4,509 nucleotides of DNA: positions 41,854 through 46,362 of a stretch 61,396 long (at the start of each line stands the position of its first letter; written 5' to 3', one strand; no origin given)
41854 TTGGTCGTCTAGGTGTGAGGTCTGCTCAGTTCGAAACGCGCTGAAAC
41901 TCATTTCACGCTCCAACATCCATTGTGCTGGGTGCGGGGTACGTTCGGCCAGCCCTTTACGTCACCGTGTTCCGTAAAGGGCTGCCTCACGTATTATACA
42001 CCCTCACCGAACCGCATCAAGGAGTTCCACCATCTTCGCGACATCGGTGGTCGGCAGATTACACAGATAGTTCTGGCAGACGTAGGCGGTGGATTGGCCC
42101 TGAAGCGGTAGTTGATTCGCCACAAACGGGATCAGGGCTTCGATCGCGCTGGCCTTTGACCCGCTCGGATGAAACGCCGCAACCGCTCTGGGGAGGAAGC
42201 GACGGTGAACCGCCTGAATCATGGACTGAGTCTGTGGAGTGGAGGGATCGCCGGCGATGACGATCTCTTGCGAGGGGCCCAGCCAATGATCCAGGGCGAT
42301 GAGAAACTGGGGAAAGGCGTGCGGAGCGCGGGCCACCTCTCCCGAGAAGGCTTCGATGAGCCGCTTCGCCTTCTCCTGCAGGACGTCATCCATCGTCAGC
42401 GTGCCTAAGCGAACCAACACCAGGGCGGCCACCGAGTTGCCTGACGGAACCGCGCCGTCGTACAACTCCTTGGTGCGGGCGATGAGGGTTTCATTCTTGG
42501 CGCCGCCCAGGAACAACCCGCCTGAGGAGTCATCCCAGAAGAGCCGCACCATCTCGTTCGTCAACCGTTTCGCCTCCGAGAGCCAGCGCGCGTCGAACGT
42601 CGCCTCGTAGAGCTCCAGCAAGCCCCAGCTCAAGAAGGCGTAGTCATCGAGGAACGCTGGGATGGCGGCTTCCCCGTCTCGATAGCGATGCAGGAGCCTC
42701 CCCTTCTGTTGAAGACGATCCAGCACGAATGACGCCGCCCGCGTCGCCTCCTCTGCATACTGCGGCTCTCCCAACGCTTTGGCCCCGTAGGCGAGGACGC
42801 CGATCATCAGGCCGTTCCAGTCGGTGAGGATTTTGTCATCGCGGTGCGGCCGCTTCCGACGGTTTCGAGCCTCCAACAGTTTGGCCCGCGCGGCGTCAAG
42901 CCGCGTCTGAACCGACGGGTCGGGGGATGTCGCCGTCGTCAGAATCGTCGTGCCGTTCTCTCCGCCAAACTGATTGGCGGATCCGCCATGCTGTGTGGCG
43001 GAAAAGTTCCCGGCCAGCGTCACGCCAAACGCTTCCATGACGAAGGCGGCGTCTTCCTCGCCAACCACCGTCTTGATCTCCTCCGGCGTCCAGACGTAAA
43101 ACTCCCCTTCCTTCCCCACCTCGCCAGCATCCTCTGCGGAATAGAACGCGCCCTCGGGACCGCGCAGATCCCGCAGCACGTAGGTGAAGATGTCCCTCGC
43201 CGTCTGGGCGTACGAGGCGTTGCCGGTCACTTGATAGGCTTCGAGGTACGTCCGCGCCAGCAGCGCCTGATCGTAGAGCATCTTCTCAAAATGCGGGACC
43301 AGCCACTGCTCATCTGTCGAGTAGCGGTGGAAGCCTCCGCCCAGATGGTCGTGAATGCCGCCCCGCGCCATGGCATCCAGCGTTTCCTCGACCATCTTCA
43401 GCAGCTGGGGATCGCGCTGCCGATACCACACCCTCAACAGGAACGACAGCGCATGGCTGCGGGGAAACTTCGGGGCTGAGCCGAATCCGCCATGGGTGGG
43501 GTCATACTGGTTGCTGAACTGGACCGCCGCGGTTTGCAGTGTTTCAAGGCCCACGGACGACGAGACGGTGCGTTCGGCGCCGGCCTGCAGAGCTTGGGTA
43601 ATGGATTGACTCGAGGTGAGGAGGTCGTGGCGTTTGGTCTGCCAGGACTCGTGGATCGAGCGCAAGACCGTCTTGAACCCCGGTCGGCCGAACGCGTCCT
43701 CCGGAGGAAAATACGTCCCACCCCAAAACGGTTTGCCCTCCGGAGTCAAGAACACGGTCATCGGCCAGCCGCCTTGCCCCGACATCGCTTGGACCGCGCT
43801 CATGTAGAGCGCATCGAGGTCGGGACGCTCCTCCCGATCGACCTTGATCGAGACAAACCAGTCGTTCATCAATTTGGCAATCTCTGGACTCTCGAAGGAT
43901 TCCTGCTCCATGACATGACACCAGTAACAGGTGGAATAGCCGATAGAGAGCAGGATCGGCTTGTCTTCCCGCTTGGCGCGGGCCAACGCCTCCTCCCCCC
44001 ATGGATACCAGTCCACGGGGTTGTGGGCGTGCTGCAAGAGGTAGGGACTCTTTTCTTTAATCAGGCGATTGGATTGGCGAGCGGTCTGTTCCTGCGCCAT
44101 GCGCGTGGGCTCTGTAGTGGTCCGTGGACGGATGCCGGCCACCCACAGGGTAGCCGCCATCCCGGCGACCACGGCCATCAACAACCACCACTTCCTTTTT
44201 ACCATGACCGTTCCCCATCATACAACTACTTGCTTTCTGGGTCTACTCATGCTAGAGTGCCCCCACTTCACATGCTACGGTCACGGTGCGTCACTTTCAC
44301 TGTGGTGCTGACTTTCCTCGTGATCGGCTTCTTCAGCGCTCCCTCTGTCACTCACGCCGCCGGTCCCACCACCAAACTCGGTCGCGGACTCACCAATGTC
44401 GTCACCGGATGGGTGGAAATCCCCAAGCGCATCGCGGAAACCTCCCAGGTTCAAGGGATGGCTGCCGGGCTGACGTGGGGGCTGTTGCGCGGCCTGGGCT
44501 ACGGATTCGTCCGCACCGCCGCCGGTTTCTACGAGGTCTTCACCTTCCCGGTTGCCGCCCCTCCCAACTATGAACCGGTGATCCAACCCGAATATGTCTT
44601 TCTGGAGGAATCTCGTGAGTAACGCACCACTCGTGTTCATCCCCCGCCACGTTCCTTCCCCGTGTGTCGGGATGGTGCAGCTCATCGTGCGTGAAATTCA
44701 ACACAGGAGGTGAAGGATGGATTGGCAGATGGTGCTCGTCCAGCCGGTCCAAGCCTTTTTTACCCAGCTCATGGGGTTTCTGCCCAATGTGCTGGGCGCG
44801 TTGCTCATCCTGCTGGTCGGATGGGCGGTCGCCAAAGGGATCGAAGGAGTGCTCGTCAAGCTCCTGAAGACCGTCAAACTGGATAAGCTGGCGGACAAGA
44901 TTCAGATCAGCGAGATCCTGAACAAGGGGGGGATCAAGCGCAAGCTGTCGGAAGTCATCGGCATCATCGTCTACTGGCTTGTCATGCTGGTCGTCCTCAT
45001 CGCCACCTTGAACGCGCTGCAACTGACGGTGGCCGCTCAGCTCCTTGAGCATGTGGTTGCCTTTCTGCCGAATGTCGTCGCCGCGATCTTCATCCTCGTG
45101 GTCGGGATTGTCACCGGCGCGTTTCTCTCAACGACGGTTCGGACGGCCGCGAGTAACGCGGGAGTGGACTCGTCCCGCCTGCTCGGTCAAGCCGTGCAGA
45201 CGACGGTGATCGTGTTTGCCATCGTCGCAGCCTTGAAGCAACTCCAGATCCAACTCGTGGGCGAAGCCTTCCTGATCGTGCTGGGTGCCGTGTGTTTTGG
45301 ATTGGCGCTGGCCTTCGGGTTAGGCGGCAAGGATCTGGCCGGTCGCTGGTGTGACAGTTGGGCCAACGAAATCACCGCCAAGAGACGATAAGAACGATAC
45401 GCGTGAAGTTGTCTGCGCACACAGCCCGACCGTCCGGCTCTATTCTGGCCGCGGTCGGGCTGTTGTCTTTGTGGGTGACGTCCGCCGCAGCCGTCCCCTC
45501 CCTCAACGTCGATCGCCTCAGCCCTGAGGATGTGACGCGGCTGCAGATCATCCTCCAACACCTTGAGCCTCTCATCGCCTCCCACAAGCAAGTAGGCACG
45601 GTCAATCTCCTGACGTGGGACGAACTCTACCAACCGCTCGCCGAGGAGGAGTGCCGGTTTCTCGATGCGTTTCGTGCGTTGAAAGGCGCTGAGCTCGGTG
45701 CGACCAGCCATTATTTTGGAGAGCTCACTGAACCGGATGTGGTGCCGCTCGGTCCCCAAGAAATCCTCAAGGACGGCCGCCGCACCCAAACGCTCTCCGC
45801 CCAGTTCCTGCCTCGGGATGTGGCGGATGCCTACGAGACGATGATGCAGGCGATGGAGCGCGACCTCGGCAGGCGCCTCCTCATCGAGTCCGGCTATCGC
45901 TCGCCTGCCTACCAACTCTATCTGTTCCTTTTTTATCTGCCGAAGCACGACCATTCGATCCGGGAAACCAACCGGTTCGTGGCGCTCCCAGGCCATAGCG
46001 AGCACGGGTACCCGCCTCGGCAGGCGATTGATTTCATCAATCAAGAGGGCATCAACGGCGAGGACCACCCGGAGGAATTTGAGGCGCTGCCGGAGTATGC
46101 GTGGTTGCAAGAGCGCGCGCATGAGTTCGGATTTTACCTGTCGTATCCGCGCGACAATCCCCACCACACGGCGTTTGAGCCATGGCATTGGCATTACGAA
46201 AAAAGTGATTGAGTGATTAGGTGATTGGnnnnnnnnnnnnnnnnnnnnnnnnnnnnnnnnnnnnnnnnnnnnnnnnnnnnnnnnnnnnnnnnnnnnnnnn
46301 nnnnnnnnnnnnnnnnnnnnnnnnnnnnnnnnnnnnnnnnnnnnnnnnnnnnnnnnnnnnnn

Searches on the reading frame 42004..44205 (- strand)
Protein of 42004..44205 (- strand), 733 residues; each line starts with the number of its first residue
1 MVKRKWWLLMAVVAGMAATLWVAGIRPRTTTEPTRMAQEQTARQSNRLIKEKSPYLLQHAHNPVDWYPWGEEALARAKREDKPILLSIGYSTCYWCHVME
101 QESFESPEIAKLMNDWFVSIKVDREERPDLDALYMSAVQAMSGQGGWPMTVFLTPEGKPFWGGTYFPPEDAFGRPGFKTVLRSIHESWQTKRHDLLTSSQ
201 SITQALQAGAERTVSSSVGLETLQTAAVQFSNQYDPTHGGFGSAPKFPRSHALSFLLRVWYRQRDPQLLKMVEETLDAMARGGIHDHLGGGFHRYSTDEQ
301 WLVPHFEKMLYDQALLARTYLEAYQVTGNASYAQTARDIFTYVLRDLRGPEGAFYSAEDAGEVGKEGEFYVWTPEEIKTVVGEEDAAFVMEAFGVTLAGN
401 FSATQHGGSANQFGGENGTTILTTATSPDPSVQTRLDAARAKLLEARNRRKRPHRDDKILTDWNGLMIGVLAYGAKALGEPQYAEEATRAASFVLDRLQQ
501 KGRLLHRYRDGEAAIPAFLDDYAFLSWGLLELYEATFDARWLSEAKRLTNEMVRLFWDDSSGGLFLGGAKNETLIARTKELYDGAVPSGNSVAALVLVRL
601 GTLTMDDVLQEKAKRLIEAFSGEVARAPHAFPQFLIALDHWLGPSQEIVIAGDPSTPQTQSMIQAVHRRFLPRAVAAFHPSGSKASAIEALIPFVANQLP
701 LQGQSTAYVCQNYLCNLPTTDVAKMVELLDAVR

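Call 29: search_solved_structures(query=window:42004-44205:-, show_alignments=2, max_evalue=1e-10)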
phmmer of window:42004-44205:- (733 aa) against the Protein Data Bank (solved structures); distinct sequences matched with E-value up to 1e-10: 2.
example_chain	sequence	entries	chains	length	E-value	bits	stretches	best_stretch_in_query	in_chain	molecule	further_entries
7tkv_A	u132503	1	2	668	3.4e-127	428.9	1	44-677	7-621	Thioredox_DsbH domain-containing protein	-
3ira_A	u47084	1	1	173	3.5e-65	223.9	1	44-208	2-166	Conserved protein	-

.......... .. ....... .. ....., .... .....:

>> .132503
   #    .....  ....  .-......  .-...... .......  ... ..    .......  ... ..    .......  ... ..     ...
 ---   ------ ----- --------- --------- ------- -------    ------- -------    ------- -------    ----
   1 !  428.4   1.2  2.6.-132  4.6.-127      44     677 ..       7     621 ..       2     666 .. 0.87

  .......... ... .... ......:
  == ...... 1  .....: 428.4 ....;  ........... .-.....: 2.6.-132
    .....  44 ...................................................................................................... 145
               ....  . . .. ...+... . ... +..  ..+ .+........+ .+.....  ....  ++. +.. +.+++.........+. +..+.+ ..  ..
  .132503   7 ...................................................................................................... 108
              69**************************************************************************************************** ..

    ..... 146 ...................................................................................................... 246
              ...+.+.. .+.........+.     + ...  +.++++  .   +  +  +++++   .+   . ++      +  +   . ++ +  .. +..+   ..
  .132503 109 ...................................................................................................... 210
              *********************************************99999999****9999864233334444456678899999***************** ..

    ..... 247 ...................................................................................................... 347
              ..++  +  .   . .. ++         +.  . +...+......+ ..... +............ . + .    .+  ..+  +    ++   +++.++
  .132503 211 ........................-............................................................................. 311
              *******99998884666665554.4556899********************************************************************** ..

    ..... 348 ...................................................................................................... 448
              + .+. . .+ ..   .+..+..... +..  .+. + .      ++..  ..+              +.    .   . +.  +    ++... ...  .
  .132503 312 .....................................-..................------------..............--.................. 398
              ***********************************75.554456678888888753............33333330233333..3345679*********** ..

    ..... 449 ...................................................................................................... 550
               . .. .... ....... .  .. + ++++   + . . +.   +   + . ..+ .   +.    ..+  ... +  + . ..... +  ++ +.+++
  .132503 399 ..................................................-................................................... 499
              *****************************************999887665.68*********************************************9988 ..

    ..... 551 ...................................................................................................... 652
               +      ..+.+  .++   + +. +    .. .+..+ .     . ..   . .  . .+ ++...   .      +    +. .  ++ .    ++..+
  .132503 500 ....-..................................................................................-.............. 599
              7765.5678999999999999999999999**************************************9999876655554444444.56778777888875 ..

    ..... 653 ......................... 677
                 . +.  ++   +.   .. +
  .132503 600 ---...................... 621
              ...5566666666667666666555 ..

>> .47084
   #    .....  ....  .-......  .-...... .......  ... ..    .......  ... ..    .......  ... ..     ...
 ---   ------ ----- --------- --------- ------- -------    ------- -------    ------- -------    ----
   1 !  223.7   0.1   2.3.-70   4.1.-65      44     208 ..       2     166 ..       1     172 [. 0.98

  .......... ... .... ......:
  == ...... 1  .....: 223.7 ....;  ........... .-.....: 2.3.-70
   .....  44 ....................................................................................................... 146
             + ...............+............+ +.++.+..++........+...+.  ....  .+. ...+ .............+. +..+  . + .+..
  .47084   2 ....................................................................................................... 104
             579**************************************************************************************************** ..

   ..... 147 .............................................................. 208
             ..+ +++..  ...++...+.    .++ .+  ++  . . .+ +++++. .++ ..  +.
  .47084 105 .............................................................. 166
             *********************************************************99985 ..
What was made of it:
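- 42961..43002 (.): Second E1 copy in the window. It lies in frame (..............) inside the DUF255/YyaL thioredoxin-like gene 42004-44205(-). 12-residue gap against PDB 7tkv_A at that point (call 29).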

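Call 67: find_homologous_proteins(query=window:42004-44205:-, max_evalue=1e-150)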
Query window:42004-44205:- (733 aa): 7877 proteins with E <= 1e-150 among 8000 candidates; the best 120 are listed.
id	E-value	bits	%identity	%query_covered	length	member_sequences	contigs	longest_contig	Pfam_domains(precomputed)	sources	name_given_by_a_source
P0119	0.0e+0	1690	100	100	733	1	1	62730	PF03190.22,PF13899.13,PF13098.14,PF03663.21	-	-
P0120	0.0e+0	1178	75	95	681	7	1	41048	PF03190.22,PF07221.18,PF13899.13,PF13098.14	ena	-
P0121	0.0e+0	1169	69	96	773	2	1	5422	PF03190.22,PF13899.13,PF13098.14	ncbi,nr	ncbi:MAG: thioredoxin domain-containing protein [Candidatus Omnitrophica bacterium]|nr:thioredoxin d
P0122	0.0e+0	1131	69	95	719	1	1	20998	PF03190.22,PF13899.13,PF13098.14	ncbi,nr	ncbi:MAG: thioredoxin domain-containing protein [Candidatus Omnitrophica bacterium]|nr:thioredoxin d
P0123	0.0e+0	1120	69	94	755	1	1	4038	PF03190.22,PF13899.13,PF13098.14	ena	-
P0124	0.0e+0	1118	68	94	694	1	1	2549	PF03190.22,PF07221.18,PF13899.13,PF13098.14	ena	-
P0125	0.0e+0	1102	68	93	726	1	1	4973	PF03190.22,PF07221.18,PF13899.13,PF13098.14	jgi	-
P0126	0.0e+0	1096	67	95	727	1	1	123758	PF03190.22,PF07221.18,PF13899.13,PF13098.14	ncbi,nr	ncbi:MAG: thioredoxin domain-containing protein [Candidatus Omnitrophica bacterium]|nr:thioredoxin d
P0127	0.0e+0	1094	68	93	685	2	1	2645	PF03190.22,PF13899.13,PF13098.14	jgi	jgi:uncharacterized protein YyaL (SSP411 family)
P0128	0.0e+0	1092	68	94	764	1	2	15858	PF03190.22,PF13899.13,PF13098.14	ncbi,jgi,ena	-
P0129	0.0e+0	1092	68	96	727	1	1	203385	PF03190.22,PF13899.13,PF13098.14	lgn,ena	-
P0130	0.0e+0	1088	65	95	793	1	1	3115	PF03190.22,PF13899.13,PF13098.14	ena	-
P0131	0.0e+0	1087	66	96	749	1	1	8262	PF03190.22,PF07221.18,PF07470.20,PF13899.13,PF13098.14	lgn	-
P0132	0.0e+0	1087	67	95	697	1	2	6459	PF03190.22,PF07221.18,PF13899.13,PF13098.14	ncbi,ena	-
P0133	0.0e+0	1086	65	93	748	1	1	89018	PF03190.22,PF13899.13,PF13098.14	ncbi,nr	ncbi:MAG: thioredoxin domain-containing protein [Candidatus Omnitrophota bacterium]|nr:thioredoxin d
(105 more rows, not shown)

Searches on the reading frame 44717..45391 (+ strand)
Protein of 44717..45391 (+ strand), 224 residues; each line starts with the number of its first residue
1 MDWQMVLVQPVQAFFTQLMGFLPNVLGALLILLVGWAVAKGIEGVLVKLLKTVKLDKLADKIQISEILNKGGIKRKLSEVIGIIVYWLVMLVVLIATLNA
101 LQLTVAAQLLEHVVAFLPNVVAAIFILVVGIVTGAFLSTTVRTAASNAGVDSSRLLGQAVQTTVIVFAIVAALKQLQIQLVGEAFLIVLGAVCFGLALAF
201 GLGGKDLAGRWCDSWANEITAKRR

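Call 66: search_protein_families(library=pfam, proteins=[window:44717-45391:+], max_evalue=0.00001)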
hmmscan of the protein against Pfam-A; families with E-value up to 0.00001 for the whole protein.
window:44717-45391:+ (224 aa): 1 family
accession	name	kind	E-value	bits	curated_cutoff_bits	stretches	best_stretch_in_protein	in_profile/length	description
PF05552.17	MS_channel_1st_1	-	8.2e-25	86.9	22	2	9-57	1-49/50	Mechanosensitive ion channel, conserved TM helix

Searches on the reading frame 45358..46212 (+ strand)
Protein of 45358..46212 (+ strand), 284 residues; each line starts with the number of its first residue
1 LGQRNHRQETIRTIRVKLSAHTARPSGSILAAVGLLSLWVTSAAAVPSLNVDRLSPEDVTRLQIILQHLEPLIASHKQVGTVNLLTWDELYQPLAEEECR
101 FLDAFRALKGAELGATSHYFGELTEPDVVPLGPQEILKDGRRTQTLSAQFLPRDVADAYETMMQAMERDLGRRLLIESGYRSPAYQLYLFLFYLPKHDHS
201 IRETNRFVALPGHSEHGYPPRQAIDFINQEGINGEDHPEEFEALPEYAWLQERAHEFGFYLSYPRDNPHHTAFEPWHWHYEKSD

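Call 66: search_protein_families(library=pfam, proteins=[window:45358-46212:+], max_evalue=0.00001)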
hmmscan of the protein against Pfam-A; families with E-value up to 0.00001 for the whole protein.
window:45358-46212:+ (284 aa): 1 family
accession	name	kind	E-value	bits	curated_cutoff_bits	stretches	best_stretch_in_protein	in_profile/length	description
PF02557.22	VanY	-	1.1e-24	87.2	25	1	151-281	4-130/132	D-alanyl-D-alanine carboxypeptidase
